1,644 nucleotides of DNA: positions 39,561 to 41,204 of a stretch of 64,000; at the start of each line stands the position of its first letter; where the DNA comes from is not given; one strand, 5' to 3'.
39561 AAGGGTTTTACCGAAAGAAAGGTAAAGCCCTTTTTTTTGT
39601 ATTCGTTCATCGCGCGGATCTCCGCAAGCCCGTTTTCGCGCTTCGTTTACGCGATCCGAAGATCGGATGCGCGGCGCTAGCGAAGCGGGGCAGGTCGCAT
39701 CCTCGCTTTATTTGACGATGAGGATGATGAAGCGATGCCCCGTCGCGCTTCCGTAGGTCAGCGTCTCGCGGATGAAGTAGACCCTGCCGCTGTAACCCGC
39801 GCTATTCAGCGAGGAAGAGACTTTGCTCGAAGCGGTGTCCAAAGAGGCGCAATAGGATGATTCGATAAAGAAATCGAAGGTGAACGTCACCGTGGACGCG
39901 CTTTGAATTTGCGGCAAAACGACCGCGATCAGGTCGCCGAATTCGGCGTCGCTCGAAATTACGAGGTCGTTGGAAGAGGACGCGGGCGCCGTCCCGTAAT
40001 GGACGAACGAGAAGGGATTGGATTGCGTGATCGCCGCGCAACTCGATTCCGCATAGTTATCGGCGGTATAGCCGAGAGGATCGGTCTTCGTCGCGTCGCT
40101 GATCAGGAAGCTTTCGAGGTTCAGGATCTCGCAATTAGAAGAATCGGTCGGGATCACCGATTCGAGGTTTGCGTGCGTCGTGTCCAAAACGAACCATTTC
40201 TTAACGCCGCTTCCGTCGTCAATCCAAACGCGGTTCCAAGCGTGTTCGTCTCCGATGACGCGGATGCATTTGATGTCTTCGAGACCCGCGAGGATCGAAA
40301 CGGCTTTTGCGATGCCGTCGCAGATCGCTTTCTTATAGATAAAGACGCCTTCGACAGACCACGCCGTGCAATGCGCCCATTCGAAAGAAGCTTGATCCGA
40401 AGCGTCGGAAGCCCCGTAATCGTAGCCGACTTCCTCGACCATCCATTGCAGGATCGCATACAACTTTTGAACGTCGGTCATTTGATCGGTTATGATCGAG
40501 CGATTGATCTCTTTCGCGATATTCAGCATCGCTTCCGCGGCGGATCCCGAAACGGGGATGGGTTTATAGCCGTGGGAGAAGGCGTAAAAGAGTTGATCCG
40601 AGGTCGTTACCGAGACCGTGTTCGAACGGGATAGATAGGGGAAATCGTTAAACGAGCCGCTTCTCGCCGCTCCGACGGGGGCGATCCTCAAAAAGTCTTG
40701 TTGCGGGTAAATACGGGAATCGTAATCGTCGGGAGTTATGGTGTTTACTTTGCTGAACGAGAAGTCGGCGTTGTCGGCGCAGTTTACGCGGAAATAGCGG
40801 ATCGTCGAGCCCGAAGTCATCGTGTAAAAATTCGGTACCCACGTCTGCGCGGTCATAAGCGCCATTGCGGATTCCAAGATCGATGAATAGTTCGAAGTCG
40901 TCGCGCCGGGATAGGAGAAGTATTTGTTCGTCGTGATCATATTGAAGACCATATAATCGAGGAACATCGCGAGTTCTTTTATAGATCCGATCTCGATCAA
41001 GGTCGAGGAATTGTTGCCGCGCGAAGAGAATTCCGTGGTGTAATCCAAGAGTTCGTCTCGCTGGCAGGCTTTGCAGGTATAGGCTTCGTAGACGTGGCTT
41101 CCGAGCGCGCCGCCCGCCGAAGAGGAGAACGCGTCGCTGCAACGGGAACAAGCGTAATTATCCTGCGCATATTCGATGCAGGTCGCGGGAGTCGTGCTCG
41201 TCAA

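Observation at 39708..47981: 2757-aa secreted protein coupling a starch-binding array to an intact transglutaminase/protease domain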

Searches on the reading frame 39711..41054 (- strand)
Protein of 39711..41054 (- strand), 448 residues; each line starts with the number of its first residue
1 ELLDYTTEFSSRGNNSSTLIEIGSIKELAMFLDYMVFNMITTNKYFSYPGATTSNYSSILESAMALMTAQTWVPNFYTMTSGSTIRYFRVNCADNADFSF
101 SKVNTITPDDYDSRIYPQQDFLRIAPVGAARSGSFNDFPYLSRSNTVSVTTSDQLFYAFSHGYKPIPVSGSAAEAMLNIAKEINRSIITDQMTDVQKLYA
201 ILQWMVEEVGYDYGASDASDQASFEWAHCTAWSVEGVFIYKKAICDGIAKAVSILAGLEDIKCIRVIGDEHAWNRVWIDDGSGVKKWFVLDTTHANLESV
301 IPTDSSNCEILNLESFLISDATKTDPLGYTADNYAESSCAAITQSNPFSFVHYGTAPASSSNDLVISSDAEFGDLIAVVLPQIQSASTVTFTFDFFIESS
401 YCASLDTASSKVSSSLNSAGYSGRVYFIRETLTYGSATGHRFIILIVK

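Call 10: search_solved_structures(query=window:39711-41054:-, max_evalue=1, show_alignments=2)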
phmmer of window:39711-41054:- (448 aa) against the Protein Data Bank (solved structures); distinct sequences matched with E-value up to 1: 0.

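Call 15: search_protein_representatives(protein=window:39711-41054:-)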
Query: 448 residues. Proteins with E-value up to 0.001 (for the whole library): 1576; up to 1e-10: 817; up to 1e-30: 150. The best 150 are listed.
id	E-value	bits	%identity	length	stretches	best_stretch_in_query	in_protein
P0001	4.2e-295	994.4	100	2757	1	1-448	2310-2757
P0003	2.5e-145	501.0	54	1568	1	1-445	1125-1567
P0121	1.0e-117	410.0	47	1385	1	1-444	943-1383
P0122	2.1e-110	385.9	46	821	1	1-445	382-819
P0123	1.5e-99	350.1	45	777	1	2-446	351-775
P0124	5.0e-81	289.1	40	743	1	2-415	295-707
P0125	3.7e-78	279.7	40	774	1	2-427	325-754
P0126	6.9e-77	275.5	41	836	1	3-413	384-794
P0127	2.1e-75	270.6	39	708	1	2-422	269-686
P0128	1.4e-73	264.6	36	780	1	2-445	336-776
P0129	1.8e-68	247.8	40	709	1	3-425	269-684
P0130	2.6e-68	247.3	39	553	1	2-423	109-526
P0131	1.0e-66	242.0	40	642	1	2-409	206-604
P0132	3.7e-66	240.1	38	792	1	2-414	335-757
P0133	2.2e-65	237.6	38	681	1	2-418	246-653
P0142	3.3e-52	194.2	41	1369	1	116-418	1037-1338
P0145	5.1e-49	183.7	34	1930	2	77-424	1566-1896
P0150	4.1e-46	174.1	36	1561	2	119-396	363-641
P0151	3.3e-45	171.1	34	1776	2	78-420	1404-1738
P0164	4.0e-41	157.7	35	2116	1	5-423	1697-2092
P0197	1.4e-36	142.7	33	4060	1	14-431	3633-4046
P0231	1.1e-33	133.2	30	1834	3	128-407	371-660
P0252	4.5e-32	127.9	29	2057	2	146-332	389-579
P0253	4.6e-32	127.9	31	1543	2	129-323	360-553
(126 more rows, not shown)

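Call 16: find_homologous_proteins(query=window:39711-41054:-)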
Query window:39711-41054:- (448 aa): 17 proteins with E <= 0.001 among 7670 candidates.
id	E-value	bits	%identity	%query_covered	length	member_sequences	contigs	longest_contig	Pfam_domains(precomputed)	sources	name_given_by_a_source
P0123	4.8e-99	350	41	100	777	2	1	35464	PF01841.26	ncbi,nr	ncbi:MAG: transglutaminase domain-containing protein, partial [Clostridia bacterium]|nr:transglutami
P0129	5.6e-68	248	36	94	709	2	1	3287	PF01841.26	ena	-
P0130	8.1e-68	247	37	94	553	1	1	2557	PF01841.26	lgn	-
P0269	3.7e-61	225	38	83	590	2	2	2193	-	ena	-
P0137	7.3e-58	215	33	100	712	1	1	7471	PF01841.26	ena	-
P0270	1.4e-37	148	36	57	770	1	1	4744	PF09479.17,PF01841.26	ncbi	-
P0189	3.8e-37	146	38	56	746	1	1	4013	PF09479.17,PF01841.26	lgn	-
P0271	2.8e-35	140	38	46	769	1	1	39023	PF09479.17,PF01841.26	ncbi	-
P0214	2.0e-34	137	37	56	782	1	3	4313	PF09479.17,PF01841.26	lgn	-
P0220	1.2e-33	135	33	70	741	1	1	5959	PF09479.17,PF01841.26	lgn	-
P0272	1.2e-33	135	33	62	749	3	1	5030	PF01841.26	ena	-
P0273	2.4e-33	134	34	65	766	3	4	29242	PF09479.17,PF01841.26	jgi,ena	-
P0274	2.9e-33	133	39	48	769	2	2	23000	PF09479.17,PF01841.26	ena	-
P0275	3.0e-33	133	40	46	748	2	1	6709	PF09479.17,PF01841.26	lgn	-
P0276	5.3e-33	133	35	63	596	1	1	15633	PF01841.26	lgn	-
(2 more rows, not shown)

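Call 19: search_solved_structures(query=A1, max_evalue=1, show_alignments=2)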
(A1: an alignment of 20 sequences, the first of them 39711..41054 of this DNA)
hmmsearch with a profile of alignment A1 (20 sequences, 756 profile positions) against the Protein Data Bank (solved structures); distinct sequences matched with E-value up to 1: 4.
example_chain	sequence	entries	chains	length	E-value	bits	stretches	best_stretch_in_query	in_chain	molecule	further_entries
9crn_A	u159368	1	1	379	3.9e-17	65.1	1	473-620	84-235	Transglutaminase-like domain-containing protein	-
4xz7_A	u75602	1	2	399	1e-05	27.4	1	517-614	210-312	Putative uncharacterized protein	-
7fao_A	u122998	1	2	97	0.26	12.8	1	673-743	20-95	Top7 Surface mutant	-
5xu1_M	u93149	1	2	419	0.73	11.3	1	1-137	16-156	ABC transporter permeae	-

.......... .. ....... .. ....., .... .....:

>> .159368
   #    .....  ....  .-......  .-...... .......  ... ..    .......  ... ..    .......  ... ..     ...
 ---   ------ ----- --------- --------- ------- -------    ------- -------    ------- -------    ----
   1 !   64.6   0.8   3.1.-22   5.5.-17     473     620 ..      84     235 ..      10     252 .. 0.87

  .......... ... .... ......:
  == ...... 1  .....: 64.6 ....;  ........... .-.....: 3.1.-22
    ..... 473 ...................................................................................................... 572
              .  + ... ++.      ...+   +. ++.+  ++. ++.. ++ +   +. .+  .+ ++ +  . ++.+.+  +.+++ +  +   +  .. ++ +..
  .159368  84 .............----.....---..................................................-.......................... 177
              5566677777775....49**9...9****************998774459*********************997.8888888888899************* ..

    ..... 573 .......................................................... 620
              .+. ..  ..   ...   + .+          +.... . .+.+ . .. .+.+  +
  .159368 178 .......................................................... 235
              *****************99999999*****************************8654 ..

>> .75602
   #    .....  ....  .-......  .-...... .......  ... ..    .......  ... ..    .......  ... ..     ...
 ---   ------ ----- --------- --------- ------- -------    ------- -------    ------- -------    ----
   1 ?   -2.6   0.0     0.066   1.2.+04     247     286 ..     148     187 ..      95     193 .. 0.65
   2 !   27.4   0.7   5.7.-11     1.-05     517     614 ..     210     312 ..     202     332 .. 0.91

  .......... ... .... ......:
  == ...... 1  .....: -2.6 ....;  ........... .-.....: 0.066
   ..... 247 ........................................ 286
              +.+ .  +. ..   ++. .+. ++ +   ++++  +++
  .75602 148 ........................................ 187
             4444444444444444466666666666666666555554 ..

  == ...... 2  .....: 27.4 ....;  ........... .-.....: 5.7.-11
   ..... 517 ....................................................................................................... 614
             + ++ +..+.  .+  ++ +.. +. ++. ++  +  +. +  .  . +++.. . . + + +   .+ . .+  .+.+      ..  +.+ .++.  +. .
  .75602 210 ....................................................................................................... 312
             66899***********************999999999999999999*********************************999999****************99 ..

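Call 31: predict_structure(alignment_id=A1)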
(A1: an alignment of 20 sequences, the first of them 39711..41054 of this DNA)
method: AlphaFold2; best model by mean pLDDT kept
length: 448 residues; sequences in the alignment: 20
mean_pLDDT: 87.5   pTM: 0.89
mean pLDDT of the five models: 87.5, 86.6, 84.4, 84.3, 83.6
residues with pLDDT >= 90: 240; 70-90: 175; 50-70: 32; < 50: 1
segments of 3 or more residues with pLDDT < 50: none
pLDDT, mean of each block of 10 residues (from residue 1): 72 92 92 84 91 94 82 82 93 60 69 87 81 94 92 90 94 96 95 94 93 86 76 92 93 98 90 94 93 75 70 91 85 86 91 86 93 92 87 93 93 89 83 89 86
secondary structure, 60 per line:
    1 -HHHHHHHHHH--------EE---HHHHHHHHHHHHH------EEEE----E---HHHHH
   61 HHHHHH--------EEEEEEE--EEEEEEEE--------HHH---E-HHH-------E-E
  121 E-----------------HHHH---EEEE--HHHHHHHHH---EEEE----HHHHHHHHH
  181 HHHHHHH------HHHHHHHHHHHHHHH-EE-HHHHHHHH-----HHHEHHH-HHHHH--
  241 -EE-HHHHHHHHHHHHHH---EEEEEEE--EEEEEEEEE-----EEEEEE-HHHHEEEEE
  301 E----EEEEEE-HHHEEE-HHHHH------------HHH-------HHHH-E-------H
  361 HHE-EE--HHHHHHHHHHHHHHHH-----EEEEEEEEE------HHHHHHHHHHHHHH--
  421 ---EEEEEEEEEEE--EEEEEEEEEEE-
elements in order: H2-11 H25-37 E44-47 H56-66 E75-81 E84-91 H139-142 E146-149 H152-160 E164-167 H172-187 H194-208 H213-220 H234-238 H245-258 E262-268 E271-279 E285-290 H292-295 E296-301 E306-311 E316-318 H320-324 H347-350 H369-384 E390-398 H405-418 E424-434 E437-447

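Call 36: fold_search(model_id=the predicted structure, library=pdb)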
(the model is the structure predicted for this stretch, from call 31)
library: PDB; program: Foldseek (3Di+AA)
matches with E <= 10: 280; with E <= 0.001: 4
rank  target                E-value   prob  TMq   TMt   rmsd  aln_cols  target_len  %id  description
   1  9crn                  1.0e-07  1.00  0.42  0.50  10.1       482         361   11  Crystal structure of Streptococcus pyogenes TglA (released 2024-08-14)
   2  4xz7_B                2.6e-04  1.00  0.24  0.28  16.5       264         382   15  Crystal structure of a TGase (released 2015-06-24)
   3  4xz7_A                5.4e-04  1.00  0.25  0.30  16.9       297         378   16  Crystal structure of a TGase (released 2015-06-24)
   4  3isr_A                8.8e-04  0.99  0.20  0.30  13.0       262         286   13  The Crystal Structure of a Putative Cysteine Protease from Cytophaga hutchinsonii to 1.9A (released 2009-09-08)
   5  3isr_C                7.4e-03  0.87  0.20  0.29  13.7       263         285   13  The Crystal Structure of a Putative Cysteine Protease from Cytophaga hutchinsonii to 1.9A (released 2009-09-08)
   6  3kd4_A                9.8e-03  0.57  0.22  0.19  17.2       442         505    7  CRYSTAL STRUCTURE OF A PUTATIVE PROTEASE (BDI_1141) FROM PARABACTEROIDES DISTASONIS ATCC 8503 AT 2.00 A RESOLUTION (released 2009-11-24)
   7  3isr_B                2.1e-02  0.87  0.22  0.31  14.1       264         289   12  The Crystal Structure of a Putative Cysteine Protease from Cytophaga hutchinsonii to 1.9A (released 2009-09-08)
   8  8tr9                  9.2e-02  0.21  0.18  0.12  19.8       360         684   10  Cryo-EM structure of transglutaminase 2 bound to GDP (released 2024-07-31)
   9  6g4h                  1.5e-01  0.82  0.20  0.31   6.1       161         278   15  Crystal structure of the periplasmic domain of TgpA from Pseudomonas aeruginosa bound to ethylmercury (released 2019-04-10)
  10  3s3j_A                2.1e-01  0.60  0.17  0.12   8.4       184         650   13  Transglutaminase 2 in complex with a novel inhibitor (released 2012-06-06)
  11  6kzb_C                2.5e-01  0.12  0.17  0.12  17.4       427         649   11  Transglutaminase2 complexed with calcium (released 2020-12-09)
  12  2f4o_A                2.6e-01  0.57  0.16  0.24   9.4       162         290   12  The Mouse PNGase-HR23 Complex Reveals a Complete Remodulation of the Protein-Protein Interface Compared to its Yeast O (released 2006-03-07)
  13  3toe_A                2.9e-01  0.57  0.13  0.47   5.1        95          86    9  Structure of Mth10b (released 2012-04-25)
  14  3e05_F                2.9e-01  0.30  0.11  0.21   7.7        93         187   13  CRYSTAL STRUCTURE OF Precorrin-6y C5,15-methyltransferase FROM Geobacter metallireducens GS-15 (released 2008-08-12)
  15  5wt1_B                2.9e-01  0.09  0.13  0.17  17.8       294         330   11  Pyrococcus abyssi methyltransferase PaTrm5a bound by SAH and cognate tRNA (released 2017-12-13)
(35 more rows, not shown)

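Call 46: find_related_loci(query=A1, collection=genome_contigs, flank=8000)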
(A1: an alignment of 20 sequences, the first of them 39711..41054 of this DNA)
Query A1 (448 aa) in genome_contigs; peptide patterns used: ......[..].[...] (x = any residue, [..] = any of these).
263 stretches matched a pattern; 252 encode a relative of the query (tblastn E <= 1e-3); the best 80 are kept; 80 distinct loci.
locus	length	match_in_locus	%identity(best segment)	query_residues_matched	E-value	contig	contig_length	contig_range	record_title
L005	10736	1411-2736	49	1-446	1e-140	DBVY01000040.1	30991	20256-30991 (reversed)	MAG TPA_asm: Christensenella sp. UBA1252 UBA1252_contig_72083, whole genome shotgun sequence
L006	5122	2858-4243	40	2-446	5e-95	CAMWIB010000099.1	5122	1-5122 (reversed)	MAG TPA_asm: uncultured Clostridia bacterium isolate SRR14411283_bin.10_metawrap_v1.3_MAG genome assembly, contig: NODE.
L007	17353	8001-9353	38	2-446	2e-87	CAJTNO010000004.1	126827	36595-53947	MAG TPA_asm: uncultured Christensenella sp. isolate MGBC105042 genome assembly, contig: MGBC105042.4, whole genome shotg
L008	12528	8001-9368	38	2-446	2e-86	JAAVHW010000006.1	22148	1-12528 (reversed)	MAG: Clostridiales bacterium isolate Mgla_MAG_4-bin_16 c_000000030336, whole genome shotgun sequence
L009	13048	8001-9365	39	2-446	2e-84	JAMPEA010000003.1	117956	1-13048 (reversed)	MAG: Bacillota bacterium isolate NALB_7823_24 Scaffold_#3__SCF_003___117956_bp, whole genome shotgun sequence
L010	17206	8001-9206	40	2-404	1e-83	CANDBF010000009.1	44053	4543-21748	MAG TPA_asm: uncultured Clostridia bacterium isolate ERR6760059_bin.78_metawrap_v1.3_MAG genome assembly, contig: ERZ128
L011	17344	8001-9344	37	2-445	2e-82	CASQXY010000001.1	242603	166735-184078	MAG: uncultured bacterium isolate extra-ERR2136553.25_1677762773 genome assembly, contig: NODE_7_length_242603_cov_3.527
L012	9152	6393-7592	39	2-404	9e-81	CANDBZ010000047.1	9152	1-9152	MAG TPA_asm: uncultured Clostridia bacterium isolate ERR6760077_bin.37_metawrap_v1.3_MAG genome assembly, contig: ERZ128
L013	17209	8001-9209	40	1-402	3e-78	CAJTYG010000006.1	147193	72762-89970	MAG TPA_asm: uncultured Christensenella sp. isolate MGBC124771 genome assembly, contig: MGBC124771.6, whole genome shotg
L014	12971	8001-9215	35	5-419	4e-62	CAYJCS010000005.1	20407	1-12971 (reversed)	MAG TPA_asm: uncultured Bacteroidaceae bacterium isolate ERP122455_co2_178 genome assembly, contig: NODE_486_length_2040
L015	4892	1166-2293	33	15-395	2e-47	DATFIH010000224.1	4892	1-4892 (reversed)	MAG TPA_asm: Clostridia bacterium isolate SMAG_U9113 k141_553910, whole genome shotgun sequence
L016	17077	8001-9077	33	2-336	1e-47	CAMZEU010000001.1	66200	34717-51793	MAG TPA_asm: uncultured Clostridia bacterium isolate SRR10912534_bin.29_metaWRAP_v1.3_MAG genome assembly, contig: ERZ14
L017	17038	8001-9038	33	16-375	5e-45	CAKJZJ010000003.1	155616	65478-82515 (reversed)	Clostridiales bacterium isolate MAG-R023 genome assembly, contig: k141_163937, whole genome shotgun sequence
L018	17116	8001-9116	31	5-398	8e-45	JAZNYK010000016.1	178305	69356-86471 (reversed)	MAG: Clostridia bacterium isolate T1900044776_TS20190242.MAGScoT_cleanbin_000024 SGB_2482_k141_229968, whole genome shot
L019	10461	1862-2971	32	8-379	2e-44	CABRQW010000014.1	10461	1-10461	MAG TPA_asm: uncultured Catabacter sp. isolate MGYG-HGUT-01845 genome assembly, contig: GUT_GENOME112053_14, whole genom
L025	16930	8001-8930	35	21-339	6e-43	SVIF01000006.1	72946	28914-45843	MAG: Clostridiales bacterium isolate SIG402 NODE_8844_length_72946_cov_1.876749, whole genome shotgun sequence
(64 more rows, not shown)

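Call 55: search_protein_families(library=pfam, proteins=[P0197, P0164, P0145, P0231], max_evalue=0.0001)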
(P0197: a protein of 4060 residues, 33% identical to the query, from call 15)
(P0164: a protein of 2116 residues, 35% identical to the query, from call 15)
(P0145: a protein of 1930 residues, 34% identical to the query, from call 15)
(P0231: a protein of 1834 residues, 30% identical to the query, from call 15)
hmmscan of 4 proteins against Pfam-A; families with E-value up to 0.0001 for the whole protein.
P0197 (4060 aa): 1 family
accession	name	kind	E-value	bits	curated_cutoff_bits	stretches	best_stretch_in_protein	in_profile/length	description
PF01841.26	Transglut_core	-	1.7e-10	41.6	23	1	3814-3917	3-108/108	Transglutaminase-like superfamily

P0164 (2116 aa): 3 families
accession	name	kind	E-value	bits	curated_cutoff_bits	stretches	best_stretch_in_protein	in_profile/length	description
PF09479.16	Flg_new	-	1.3e-117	384.4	27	14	1113-1178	3-65/65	Listeria-Bacteroides repeat domain (List_Bact_rpt)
PF18998.6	Flg_new_2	-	1.7e-50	169.3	23.6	3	750-818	2-71/73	Divergent InlB B-repeat domain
PF01841.26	Transglut_core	-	8.3e-10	39.3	23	1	1872-1972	4-108/108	Transglutaminase-like superfamily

P0145 (1930 aa): 1 family
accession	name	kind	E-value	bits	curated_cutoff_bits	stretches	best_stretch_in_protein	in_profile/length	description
PF01841.26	Transglut_core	-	1.6e-21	77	23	2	1672-1781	3-107/108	Transglutaminase-like superfamily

P0231 (1834 aa): 1 family
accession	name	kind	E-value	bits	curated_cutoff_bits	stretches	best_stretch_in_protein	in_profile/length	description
PF01841.26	Transglut_core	-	9.8e-21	74.5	23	1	425-544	2-107/108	Transglutaminase-like superfamily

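Call 56: search_protein_families(library=pfam, proteins=[P0252, P0151, P0150, P0253, P0121, P0142], max_evalue=0.0001)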
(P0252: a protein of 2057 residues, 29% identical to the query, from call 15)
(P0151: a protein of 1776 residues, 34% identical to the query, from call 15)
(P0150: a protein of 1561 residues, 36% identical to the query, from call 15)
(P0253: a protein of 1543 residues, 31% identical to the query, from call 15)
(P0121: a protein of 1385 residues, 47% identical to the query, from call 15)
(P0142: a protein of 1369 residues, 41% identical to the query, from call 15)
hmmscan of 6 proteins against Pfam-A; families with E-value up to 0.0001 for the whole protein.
P0252 (2057 aa): 1 family
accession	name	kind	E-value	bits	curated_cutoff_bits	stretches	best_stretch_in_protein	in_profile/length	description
PF01841.26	Transglut_core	-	5.8e-24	84.9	23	2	425-535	2-107/108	Transglutaminase-like superfamily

P0151 (1776 aa): 1 family
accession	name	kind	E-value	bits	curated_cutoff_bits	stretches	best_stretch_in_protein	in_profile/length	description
PF01841.26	Transglut_core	-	5.1e-26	91.5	23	2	1508-1616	2-107/108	Transglutaminase-like superfamily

P0150 (1561 aa): 1 family
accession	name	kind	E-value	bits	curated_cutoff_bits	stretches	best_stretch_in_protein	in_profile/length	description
PF01841.26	Transglut_core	-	2e-18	67.1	23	2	1183-1289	3-104/108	Transglutaminase-like superfamily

P0253 (1543 aa): 1 family
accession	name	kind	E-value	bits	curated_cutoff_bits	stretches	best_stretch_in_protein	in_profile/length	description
PF01841.26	Transglut_core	-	2.1e-18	67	23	2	414-520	3-103/108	Transglutaminase-like superfamily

P0121 (1385 aa): 1 family
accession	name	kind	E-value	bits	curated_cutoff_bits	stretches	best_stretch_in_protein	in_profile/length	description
PF01841.26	Transglut_core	-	9.2e-05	23.1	23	0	1126-1236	2-107/108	Transglutaminase-like superfamily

P0142 (1369 aa): 1 family
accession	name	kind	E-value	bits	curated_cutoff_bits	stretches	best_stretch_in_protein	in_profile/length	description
PF01841.26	Transglut_core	-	4e-09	37.1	23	1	1102-1217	2-107/108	Transglutaminase-like superfamily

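Call 59: search_protein_families(library=pfam, proteins=[L007:4540-7071:+, L007:3771-4487:+, L014:567-3419:+, L017:11339-12037:-, L025:4638-5849:+], max_evalue=0.001)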
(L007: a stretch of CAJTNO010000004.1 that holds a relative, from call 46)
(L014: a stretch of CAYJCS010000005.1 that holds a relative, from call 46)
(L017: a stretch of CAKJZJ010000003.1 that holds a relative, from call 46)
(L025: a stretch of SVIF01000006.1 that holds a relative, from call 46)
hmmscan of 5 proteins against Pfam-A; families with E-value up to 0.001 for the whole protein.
L007:4540-7071:+ (843 aa): 3 families
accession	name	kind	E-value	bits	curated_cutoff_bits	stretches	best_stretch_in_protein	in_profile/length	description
PF01915.27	Glyco_hydro_3_C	-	1.5e-55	188.7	31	1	341-572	2-200/200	Glycosyl hydrolase family 3 C-terminal domain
PF00933.27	Glyco_hydro_3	-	9.6e-42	144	27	1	87-307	78-314/316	Glycosyl hydrolase family 3 N terminal domain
PF14310.12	Fn3-like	-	5.2e-28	97.4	25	1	609-679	1-71/71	Fibronectin type III-like domain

L007:3771-4487:+ (238 aa): 3 families
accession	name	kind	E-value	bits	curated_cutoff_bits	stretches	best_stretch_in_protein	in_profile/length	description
PF00132.30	Hexapep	-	8.7e-13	47.8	27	1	154-188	2-36/36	Bacterial transferase hexapeptide (six repeats)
PF14602.12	Hexapep_2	-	7.3e-08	32.4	27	1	153-188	1-34/34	Hexapeptide repeat of succinyl-transferase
PF12464.13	Mac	-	1.6e-05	25.5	22.1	1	22-73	1-53/53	Maltose acetyltransferase hexapeptide capping motif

L014:567-3419:+ (950 aa): 4 families
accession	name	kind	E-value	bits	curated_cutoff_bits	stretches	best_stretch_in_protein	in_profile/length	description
PF00005.33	ABC_tran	-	1.8e-36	126.2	25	1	21-169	1-136/137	ABC transporter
PF02687.27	FtsX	-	1.6e-21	77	25.5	1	825-943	3-120/120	FtsX-like permease C-terminal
PF02463.25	SMC_N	-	0.00039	20.3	40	0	123-206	124-205/220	RecF/RecN/SMC N terminal domain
PF03215.21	Rad17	-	0.00057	20.3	23.8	0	12-53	26-67/186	Rad17 P-loop domain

L017:11339-12037:- (232 aa): 4 families
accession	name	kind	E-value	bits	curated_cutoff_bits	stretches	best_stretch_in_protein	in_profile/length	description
PF04542.20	Sigma70_r2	-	3.1e-16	59.4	24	1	53-121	1-70/71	Sigma-70 region 2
PF04545.22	Sigma70_r4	-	5.4e-11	42.3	24.1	1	175-224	5-50/50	Sigma-70, region 4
PF01381.28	HTH_3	-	3.2e-05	24.3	23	1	195-216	10-31/55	Helix-turn-helix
PF13560.12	HTH_31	-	8.5e-05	23.2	27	1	196-217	16-37/64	Helix-turn-helix domain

L025:4638-5849:+ (403 aa): 2 families
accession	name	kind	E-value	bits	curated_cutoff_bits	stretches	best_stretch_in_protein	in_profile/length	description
PF00202.27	Aminotran_3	-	1.1e-101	340.9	30.5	1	26-398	4-403/403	Aminotransferase class-III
PF01212.27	Beta_elim_lyase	-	2.1e-05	24.5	27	1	93-338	34-238/288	Beta-eliminating lyase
